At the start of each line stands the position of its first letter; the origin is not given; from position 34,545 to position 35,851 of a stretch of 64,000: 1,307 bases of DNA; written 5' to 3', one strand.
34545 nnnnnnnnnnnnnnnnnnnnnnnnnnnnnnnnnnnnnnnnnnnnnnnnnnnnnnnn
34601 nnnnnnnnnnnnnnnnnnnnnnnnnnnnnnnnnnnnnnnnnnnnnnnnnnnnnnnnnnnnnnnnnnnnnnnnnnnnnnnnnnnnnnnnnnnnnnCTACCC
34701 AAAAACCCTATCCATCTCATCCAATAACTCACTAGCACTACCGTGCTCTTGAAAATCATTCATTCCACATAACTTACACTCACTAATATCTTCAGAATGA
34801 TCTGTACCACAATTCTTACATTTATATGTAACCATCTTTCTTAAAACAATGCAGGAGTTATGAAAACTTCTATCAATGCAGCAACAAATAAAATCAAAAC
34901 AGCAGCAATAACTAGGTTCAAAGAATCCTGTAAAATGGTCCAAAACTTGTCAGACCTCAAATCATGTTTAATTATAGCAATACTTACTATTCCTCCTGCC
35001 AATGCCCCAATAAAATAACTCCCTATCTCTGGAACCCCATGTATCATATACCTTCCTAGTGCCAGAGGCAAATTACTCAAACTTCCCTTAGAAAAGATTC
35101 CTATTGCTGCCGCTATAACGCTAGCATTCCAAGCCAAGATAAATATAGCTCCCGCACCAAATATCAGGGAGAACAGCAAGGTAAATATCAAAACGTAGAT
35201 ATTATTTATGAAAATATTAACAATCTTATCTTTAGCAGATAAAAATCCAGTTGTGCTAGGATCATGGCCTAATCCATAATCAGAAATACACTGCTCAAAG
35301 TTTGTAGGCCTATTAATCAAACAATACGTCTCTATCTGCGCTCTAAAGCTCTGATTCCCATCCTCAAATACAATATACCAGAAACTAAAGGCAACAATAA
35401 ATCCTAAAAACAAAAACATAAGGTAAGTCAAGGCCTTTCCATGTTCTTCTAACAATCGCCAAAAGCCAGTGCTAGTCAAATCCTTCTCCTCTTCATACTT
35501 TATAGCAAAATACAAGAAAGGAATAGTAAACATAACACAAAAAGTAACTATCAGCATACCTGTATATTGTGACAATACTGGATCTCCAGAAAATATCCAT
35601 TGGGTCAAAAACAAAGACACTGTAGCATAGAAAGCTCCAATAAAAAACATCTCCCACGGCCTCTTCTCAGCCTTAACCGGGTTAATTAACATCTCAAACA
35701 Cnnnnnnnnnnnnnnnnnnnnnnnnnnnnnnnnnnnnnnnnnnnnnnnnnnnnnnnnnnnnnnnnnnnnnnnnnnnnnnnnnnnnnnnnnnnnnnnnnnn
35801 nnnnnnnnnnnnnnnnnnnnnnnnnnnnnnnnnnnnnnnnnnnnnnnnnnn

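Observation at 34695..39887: Five-gene translationally coupled operon: KaiC-like ATPase, giant sequon-rich surface protein, bitopic coiled-coil protein, SpoIIM/DUF95 and a zinc ribbon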

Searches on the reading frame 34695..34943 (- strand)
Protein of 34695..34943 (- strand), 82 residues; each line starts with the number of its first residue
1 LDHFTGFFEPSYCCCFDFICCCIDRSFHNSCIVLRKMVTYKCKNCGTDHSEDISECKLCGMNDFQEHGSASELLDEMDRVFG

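Call 3: search_protein_families(library=pfam, proteins=[window:34695-34943:-], max_evalue=0.1)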
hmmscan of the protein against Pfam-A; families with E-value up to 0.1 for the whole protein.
window:34695-34943:- (82 aa): 0 families

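Call 4: search_protein_families(library=ncbifam, proteins=[window:34695-34943:-], max_evalue=0.1)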
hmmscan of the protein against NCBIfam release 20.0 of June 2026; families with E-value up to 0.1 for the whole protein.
window:34695-34943:- (82 aa): 0 families

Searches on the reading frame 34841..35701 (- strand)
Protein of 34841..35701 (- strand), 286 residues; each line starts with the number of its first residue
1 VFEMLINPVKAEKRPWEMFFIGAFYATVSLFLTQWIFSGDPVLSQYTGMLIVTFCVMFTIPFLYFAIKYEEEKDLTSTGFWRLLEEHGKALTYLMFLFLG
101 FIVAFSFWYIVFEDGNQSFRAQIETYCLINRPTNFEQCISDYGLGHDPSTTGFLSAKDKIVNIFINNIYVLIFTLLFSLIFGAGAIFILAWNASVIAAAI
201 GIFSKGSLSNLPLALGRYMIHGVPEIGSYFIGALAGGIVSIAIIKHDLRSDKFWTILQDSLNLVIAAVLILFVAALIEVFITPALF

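Call 3: search_protein_families(library=pfam, proteins=[window:34841-35701:-], max_evalue=0.1)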
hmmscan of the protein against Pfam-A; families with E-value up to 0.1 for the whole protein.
window:34841-35701:- (286 aa): 1 family
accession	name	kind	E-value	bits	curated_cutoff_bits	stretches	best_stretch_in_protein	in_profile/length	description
PF01944.22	SpoIIM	-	1.4e-17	64.5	26.9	1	98-283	10-163/163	Stage II sporulation protein M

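Call 4: search_protein_families(library=ncbifam, proteins=[window:34841-35701:-], max_evalue=0.1)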
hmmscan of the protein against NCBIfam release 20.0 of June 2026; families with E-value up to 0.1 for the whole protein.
window:34841-35701:- (286 aa): 0 families

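Call 40: find_related_loci(query=window:34841-35701:-, collection=metagenome_contigs, flank=7000)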
Query window:34841-35701:- (286 aa) in metagenome_contigs; peptide patterns used: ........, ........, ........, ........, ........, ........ (x = any residue, [..] = any of these).
600 stretches matched a pattern (row limit reached: there are more); 108 encode a relative of the query (tblastn E <= 1e-3); the best 80 are kept; 80 distinct loci.
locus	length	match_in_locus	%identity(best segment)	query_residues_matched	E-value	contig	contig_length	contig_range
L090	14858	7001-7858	94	1-286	0e+0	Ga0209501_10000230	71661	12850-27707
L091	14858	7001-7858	94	1-286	0e+0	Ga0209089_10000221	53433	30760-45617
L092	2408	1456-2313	92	1-286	0e+0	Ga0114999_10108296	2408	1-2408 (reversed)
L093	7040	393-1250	88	1-286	4e-174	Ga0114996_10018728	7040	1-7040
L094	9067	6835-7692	87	1-286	2e-169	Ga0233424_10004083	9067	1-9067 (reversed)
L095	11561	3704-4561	88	1-286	2e-172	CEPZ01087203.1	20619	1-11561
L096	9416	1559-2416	84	1-286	2e-163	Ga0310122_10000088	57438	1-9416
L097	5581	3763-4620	80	1-286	1e-161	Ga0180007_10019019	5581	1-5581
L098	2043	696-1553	80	1-286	1e-169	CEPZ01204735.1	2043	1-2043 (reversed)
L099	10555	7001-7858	80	1-286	8e-156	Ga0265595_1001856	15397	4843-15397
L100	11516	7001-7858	80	1-286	6e-156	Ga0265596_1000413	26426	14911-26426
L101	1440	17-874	79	1-286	8e-170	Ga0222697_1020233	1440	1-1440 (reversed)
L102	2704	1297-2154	77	1-286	7e-164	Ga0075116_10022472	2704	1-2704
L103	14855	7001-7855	79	1-286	5e-154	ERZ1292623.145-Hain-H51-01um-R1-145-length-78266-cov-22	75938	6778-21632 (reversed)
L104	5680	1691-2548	77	1-286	2e-155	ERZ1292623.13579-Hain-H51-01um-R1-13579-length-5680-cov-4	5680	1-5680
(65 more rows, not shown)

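Call 56: search_protein_families(library=ncbifam, proteins=[window:34841-35701:-], max_evalue=0.001)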
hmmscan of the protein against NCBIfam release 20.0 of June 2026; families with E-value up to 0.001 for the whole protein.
window:34841-35701:- (286 aa): 0 families

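Call 68: search_protein_families(library=padloc, proteins=[window:34841-35701:-], max_evalue=0.01)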
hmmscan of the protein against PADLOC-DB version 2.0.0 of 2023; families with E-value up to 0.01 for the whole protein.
window:34841-35701:- (286 aa): 0 families
